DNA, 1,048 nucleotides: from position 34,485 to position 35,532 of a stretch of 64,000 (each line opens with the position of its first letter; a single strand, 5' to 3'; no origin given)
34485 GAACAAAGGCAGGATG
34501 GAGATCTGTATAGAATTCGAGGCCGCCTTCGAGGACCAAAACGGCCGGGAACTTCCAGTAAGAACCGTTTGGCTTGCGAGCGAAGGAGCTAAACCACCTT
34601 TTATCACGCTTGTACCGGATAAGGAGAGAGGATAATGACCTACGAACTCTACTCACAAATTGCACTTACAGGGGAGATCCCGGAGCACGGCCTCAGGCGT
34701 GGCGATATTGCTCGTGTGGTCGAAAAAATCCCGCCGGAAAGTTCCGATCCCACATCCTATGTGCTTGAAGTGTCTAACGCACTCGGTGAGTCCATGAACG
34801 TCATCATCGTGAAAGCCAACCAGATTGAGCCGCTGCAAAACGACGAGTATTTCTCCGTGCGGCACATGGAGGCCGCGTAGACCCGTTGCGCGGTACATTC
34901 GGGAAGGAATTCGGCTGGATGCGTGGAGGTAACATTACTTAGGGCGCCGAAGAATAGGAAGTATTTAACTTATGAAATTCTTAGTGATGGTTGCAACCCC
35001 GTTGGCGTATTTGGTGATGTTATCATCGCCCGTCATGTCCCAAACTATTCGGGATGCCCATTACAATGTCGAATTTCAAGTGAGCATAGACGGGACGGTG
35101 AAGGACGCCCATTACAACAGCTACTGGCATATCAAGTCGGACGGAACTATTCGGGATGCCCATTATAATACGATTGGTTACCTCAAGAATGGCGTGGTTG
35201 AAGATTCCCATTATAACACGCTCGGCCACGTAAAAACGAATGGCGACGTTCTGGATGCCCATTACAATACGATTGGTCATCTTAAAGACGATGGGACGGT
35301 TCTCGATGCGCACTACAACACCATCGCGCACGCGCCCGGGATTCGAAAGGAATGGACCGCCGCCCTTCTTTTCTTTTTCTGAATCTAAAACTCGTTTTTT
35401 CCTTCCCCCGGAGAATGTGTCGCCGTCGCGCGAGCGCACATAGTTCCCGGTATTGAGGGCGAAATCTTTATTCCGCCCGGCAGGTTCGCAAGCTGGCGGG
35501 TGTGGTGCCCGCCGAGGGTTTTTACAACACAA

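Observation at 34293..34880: Second copy of the module: upstream DUF6883-like gene frameshifted, downstream DUF4926 gene intact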

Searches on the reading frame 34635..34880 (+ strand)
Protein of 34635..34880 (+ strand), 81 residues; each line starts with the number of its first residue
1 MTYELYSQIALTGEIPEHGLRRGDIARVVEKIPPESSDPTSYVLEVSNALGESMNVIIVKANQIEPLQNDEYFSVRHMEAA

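Call 4: search_protein_families(library=pfam, proteins=[window:34635-34877:+], max_evalue=1)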
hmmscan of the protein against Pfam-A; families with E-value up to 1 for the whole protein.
seq(81 aa): 1 family
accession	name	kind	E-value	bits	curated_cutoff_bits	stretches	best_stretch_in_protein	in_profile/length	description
PF16277.11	DUF4926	-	1.2e-08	34.6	29.1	1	5-65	1-56/57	Domain of unknown function (DUF4926)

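Call 6: find_encoding_contigs(protein=window:34635-34880:+, flank=5000, max_places=10)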
Protein window:34635-34880:+ (81 aa): 1 contig read that carries it; 1 place shown.
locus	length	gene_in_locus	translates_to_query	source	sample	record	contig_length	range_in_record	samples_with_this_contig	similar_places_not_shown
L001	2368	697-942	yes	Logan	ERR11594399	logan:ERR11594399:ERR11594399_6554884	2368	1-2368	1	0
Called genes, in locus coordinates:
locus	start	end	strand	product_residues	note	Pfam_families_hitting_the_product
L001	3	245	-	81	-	?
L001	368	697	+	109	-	PF21814:DUF6883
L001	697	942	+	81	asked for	PF16277:DUF4926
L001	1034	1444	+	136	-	-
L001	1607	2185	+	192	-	-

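Call 43: list_cluster_members(proteins=[P0009, window:34635-34880:+, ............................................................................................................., window:59313-59840:-])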
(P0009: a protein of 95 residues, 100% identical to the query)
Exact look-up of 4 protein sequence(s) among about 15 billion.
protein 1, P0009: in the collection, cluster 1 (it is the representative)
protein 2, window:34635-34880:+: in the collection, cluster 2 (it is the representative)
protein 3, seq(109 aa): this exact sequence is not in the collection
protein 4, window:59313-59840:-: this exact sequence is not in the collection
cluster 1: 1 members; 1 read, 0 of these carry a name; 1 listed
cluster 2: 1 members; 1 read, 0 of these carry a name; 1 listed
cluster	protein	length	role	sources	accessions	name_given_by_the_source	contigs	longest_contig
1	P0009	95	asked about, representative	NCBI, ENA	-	-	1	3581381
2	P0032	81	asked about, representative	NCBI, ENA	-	-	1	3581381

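Call 45: find_homologous_proteins(query=window:34635-34877:+)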
Query window:34635-34877:+ (81 aa): 20 proteins with E <= 0.001 among 20 candidates.
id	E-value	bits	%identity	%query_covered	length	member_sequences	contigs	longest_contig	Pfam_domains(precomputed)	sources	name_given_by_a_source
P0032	6.4e-45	168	100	100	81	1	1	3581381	PF16277.12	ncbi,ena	-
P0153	1.6e-38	147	88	100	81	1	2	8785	PF16277.12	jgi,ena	-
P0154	2.1e-38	147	88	99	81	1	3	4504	PF16277.12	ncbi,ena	-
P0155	2.3e-38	147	88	100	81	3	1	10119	PF16277.12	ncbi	-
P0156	5.7e-38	146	86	100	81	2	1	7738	PF16277.12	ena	-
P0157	1.6e-37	144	85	100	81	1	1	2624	PF16277.12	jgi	jgi:hypothetical protein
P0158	1.1e-36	142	84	100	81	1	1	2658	PF16277.12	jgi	jgi:hypothetical protein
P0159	2.2e-36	141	85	99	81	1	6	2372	PF16277.12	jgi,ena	jgi:hypothetical protein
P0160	2.2e-36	141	84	100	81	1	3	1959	PF16277.12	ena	-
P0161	8.4e-35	136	83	99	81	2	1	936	PF16277.12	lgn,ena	-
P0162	1.3e-34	135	83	100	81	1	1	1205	PF16277.12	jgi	jgi:predicted thioredoxin/glutaredoxin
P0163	1.8e-34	135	81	100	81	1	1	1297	PF16277.12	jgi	jgi:hypothetical protein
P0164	2.7e-34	134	80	100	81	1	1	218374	PF16277.12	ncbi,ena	-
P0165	4.2e-34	133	80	100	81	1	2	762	PF16277.12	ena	-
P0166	4.6e-34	133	80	100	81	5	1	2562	PF16277.12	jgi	jgi:hypothetical protein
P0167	5.6e-34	133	79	100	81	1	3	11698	PF16277.12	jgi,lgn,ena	jgi:hypothetical protein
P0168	5.7e-34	133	79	100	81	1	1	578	PF16277.12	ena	-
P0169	1.1e-30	122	77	100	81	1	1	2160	PF16277.12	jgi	jgi:hypothetical protein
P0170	2.1e-30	122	77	100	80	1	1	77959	PF16277.12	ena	-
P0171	1.2e-24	103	74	85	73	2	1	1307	PF16277.12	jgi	jgi:hypothetical protein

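Call 56: predict_structure(alignment_id=A4)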
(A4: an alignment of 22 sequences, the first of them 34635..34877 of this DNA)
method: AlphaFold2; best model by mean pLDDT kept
length: 81 residues; sequences in the alignment: 22
mean_pLDDT: 79.0   pTM: 0.67
mean pLDDT of the five models: 79.0, 73.6, 72.6, 68.6, 67.0
residues with pLDDT >= 90: 17; 70-90: 49; 50-70: 5; < 50: 10
segments of 3 or more residues with pLDDT < 50: 72-81
pLDDT, mean of each block of 10 residues (from residue 1): 83 86 88 85 86 85 77 46 37
secondary structure, 60 per line:
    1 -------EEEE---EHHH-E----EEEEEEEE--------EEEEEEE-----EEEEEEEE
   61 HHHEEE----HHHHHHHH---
elements in order: E8-11 E25-32 E41-47 E53-60 E64-66 H71-78

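Call 59: fold_search(model_id=the predicted structure, library=pdb)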
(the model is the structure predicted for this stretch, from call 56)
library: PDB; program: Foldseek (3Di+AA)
matches with E <= 10: 569; with E <= 0.001: 0
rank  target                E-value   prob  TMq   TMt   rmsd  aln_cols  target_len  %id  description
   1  8a3w_K                2.2e-02  1.00  0.52  0.37   6.0        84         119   15  CRYO-EM STRUCTURE OF LEISHMANIA MAJOR 80S RIBOSOME : WILD TYPE (released 2023-12-20)
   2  8i9p_LT               2.4e-02  0.99  0.54  0.36   7.4        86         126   15  Cryo-EM structure of a Chaetomium thermophilum pre-60S ribosomal subunit - State Mak16 (released 2023-05-17)
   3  1jqq_C                3.6e-02  1.00  0.51  0.58   3.7        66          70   18  Crystal structure of Pex13p(301-386) SH3 domain (released 2002-12-06)
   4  8ip8_BA               4.0e-02  0.99  0.56  0.31   6.8        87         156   17  Wheat 80S ribosome stalled on AUG-Stop boron dependently (released 2024-02-21)
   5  8fl2_LE               4.3e-02  0.99  0.55  0.34   7.4        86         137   14  Human nuclear pre-60S ribosomal subunit (State I1) (released 2023-07-12)
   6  7oya_T1               4.3e-02  0.99  0.54  0.30   7.8        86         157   17  Cryo-EM structure of the 1 hpf zebrafish embryo 80S ribosome (released 2022-07-13)
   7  8rl2_LT               4.5e-02  0.99  0.56  0.38   7.2        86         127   16  Human pre-60S - State 5 (released 2025-01-15)
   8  7oh3_T                5.1e-02  1.00  0.58  0.44   5.0        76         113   10  Nog1-TAP associated immature ribosomal particle population B from S. cerevisiae (released 2021-11-03)
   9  9h3g_AM               5.4e-02  0.99  0.56  0.30   6.2        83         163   14  Structure of the Arabidopsis thaliana 80S ribosome in complex with P- and E-site tRNAs and mRNA (released 2026-02-04)
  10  8fkp_LE               5.7e-02  1.00  0.55  0.43   6.4        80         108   15  Human nucleolar pre-60S ribosomal subunit (State A1) (released 2023-07-12)
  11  8jiv_CT               5.7e-02  0.99  0.56  0.31   7.0        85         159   15  Atomic structure of wheat ribosome reveals unique features of the plant ribosomes (released 2024-03-27)
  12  5xxb_S                6.8e-02  0.99  0.55  0.31   7.7        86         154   13  Large subunit of Toxoplasma gondii ribosome (released 2017-08-30)
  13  2ke9_MODEL_1_A        7.2e-02  0.99  0.52  0.61   4.0        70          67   10  NMR solution structure of the CASKIN SH3 domain (released 2010-02-02)
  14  8fkz_LE               7.2e-02  0.97  0.48  0.39   6.5        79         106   15  Human nucleolar pre-60S ribosomal subunit (State G) (released 2023-07-12)
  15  7cpu_LT               7.6e-02  0.98  0.55  0.30   7.5        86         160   15  Cryo-EM structure of 80S ribosome from mouse kidney (released 2022-02-02)
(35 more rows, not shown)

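Call 63: find_encoding_contigs(protein=P0164, flank=4000, max_places=4)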
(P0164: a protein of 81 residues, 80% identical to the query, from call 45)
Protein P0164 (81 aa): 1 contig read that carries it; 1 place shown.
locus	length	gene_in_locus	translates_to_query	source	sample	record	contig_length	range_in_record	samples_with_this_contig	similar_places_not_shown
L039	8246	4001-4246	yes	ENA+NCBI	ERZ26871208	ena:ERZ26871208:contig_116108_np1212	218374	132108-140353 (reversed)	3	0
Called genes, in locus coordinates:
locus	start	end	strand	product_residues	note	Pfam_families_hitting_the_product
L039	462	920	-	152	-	-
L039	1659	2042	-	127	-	-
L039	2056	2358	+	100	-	PF04365:BrnT_toxin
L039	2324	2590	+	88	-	-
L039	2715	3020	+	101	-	PF04365:BrnT_toxin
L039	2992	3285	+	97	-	PF12441:CopG_antitoxin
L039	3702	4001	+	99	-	PF12441:CopG_antitoxin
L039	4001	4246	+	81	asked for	PF16277:DUF4926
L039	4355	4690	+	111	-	-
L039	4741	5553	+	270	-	-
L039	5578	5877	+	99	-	-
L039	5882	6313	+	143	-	-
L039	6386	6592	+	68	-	-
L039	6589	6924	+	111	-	PF02452:PemK_toxin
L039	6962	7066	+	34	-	-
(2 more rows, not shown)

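Call 64: find_encoding_contigs(protein=P0170, flank=4000, max_places=4)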
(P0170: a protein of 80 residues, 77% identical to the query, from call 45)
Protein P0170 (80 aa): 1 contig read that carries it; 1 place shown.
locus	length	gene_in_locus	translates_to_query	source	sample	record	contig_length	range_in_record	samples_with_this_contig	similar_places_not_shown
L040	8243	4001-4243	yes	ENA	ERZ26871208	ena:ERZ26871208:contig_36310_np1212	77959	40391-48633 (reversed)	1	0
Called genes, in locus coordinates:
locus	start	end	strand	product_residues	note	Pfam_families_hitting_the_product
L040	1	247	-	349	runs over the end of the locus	PF25852:DUF6242_C (faint)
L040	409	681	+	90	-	-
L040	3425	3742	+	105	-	PF04365:BrnT_toxin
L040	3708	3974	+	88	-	-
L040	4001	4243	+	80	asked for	PF16277:DUF4926 (weak)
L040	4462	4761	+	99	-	-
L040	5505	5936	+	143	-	-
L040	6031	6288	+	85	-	PF21748:UPF0150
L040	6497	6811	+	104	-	-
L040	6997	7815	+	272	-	PF05050:Methyltransf_21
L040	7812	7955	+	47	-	-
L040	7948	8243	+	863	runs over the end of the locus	PF13860:FlgD_ig (weak)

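Call 66: find_encoding_contigs(protein=P0155, flank=3000, max_places=4)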
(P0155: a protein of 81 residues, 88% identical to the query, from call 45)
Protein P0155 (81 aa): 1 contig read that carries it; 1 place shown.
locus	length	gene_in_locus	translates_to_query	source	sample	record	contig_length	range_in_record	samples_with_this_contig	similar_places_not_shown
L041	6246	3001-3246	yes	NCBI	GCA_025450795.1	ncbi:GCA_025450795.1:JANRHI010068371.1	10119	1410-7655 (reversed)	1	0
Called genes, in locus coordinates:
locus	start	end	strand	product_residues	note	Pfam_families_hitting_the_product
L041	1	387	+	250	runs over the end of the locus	PF10728:DUF2520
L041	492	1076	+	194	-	-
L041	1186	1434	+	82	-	PF01197:Ribosomal_L31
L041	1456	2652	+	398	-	PF13562:NTP_transf_4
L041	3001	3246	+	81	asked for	PF16277:DUF4926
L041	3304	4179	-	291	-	PF14559:TPR_19 (faint), PF00515:TPR_1 (faint), PF07719:TPR_2 (faint), PF13176:TPR_7 (faint), PF13181:TPR_8 (faint), PF13424:TPR_12 (weak), PF13428:TPR_14 (faint)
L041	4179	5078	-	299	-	PF00701:DHDPS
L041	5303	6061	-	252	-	PF01113:DapB_N, PF05173:DapB_C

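Call 67: find_encoding_contigs(protein=P0153, flank=3000, max_places=4)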
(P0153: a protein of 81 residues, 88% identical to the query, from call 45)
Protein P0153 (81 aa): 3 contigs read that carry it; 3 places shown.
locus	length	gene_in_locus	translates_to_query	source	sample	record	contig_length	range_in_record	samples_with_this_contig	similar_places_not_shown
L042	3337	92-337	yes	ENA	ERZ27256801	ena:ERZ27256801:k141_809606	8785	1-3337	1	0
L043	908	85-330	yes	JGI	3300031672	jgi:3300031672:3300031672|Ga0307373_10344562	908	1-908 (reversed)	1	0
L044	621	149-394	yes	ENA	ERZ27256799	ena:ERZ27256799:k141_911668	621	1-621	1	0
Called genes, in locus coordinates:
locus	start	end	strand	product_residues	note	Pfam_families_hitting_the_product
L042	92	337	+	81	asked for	PF16277:DUF4926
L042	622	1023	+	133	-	-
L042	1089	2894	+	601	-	PF12796:Ank_2, PF13606:Ank_3 (faint), PF00023:Ank (weak), PF13637:Ank_4, PF12796:Ank_2, PF00023:Ank (weak), PF13637:Ank_4 (weak), PF13857:Ank_5 (weak), +6 more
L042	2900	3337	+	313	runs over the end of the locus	-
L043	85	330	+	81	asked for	PF16277:DUF4926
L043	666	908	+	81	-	?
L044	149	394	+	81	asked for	PF16277:DUF4926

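Call 69: search_protein_families(library=phrogs, proteins=[window:34635-34877:+], max_evalue=0.01)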
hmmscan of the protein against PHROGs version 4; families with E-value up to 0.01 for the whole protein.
window:34635-34877:+ (81 aa): 0 families

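Call 70: search_protein_families(library=padloc, proteins=[window:34635-34877:+], max_evalue=0.01)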
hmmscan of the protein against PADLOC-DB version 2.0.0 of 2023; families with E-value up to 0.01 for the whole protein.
window:34635-34877:+ (81 aa): 0 families

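Call 71: search_protein_families(library=ncbifam, proteins=[window:34635-34877:+], max_evalue=0.01)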
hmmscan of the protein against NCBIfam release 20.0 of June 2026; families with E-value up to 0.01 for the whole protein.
window:34635-34877:+ (81 aa): 0 families

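Call 73: search_protein_families(library=pfam, alignment_id=A5, max_evalue=0.001)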
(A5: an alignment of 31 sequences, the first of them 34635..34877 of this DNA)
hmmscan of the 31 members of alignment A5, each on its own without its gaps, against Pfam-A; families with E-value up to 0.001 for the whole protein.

A. member 1, window:34635-34877:+ (81 aa): 1 family
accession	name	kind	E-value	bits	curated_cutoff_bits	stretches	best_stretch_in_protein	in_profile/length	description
PF16277.11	DUF4926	-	1.2e-08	34.6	29.1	1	5-65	1-56/57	Domain of unknown function (DUF4926)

B. families by the number of members that match (of 31 scanned): 1 family
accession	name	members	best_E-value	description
PF16277.11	DUF4926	31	2.8e-23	Domain of unknown function (DUF4926)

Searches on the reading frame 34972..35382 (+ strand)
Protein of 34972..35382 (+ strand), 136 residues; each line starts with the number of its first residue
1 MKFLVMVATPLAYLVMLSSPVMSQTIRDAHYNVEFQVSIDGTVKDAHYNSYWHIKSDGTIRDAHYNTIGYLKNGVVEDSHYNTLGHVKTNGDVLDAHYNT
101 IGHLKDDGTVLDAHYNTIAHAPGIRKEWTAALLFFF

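Call 38: search_protein_families(library=pfam, proteins=[window:34972-35382:+], max_evalue=0.01)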
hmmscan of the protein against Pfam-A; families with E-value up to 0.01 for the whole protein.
window:34972-35382:+ (136 aa): 2 families
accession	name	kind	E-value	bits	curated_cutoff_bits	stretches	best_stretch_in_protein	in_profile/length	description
PF21785.3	Bflower_2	-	9.9e-27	93.5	38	1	23-136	1-111/112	5-fold beta-flower protein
PF12396.14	DUF3659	-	0.00013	22.1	24.8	1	54-104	8-55/61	Protein of unknown function (DUF3659)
